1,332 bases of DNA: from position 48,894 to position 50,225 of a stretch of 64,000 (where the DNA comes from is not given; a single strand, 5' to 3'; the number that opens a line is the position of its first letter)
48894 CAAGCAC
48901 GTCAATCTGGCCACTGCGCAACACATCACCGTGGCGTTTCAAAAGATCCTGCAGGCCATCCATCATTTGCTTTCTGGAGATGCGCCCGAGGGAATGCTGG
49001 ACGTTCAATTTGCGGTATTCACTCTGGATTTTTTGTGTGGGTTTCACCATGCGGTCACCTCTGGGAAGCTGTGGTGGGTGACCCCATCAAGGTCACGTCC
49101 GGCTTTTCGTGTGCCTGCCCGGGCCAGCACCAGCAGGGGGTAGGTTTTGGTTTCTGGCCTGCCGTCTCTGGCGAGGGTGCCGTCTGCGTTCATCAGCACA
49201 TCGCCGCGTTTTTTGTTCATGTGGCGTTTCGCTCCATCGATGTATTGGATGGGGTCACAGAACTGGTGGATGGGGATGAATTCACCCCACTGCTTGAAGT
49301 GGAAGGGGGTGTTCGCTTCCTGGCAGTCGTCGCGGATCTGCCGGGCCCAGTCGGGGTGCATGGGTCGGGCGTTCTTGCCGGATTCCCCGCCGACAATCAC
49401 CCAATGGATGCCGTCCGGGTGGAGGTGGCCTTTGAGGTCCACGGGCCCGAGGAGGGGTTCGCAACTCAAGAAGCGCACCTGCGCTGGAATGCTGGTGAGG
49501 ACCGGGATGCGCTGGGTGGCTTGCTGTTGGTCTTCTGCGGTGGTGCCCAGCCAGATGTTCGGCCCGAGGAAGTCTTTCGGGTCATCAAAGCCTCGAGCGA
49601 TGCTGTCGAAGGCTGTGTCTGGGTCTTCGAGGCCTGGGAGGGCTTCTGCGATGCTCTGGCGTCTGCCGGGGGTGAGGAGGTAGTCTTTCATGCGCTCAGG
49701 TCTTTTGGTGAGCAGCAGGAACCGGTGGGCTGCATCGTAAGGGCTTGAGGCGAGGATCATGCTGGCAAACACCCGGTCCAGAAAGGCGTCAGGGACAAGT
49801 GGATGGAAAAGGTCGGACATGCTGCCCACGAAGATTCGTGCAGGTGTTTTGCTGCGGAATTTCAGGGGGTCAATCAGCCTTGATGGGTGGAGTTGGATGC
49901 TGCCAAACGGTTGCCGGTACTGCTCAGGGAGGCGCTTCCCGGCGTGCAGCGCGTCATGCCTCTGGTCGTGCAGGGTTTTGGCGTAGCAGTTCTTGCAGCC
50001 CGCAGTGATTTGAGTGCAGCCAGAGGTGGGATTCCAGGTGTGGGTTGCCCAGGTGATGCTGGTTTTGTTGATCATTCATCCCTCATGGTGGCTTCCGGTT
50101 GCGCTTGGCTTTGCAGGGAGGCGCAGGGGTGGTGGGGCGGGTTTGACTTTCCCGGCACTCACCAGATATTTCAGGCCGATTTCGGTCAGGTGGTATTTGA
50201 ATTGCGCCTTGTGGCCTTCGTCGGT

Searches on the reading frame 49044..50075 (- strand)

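Call 14: search_protein_families(library=pfam, proteins=[window:49044-50075:-], max_evalue=0.001)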
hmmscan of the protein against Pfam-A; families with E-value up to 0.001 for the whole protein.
window:49044-50075:- (343 aa): 1 family
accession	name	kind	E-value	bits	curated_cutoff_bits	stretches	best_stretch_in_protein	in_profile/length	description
PF07505.17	DUF5131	-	2.1e-83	280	28.9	1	4-338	1-243/243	Protein of unknown function (DUF5131)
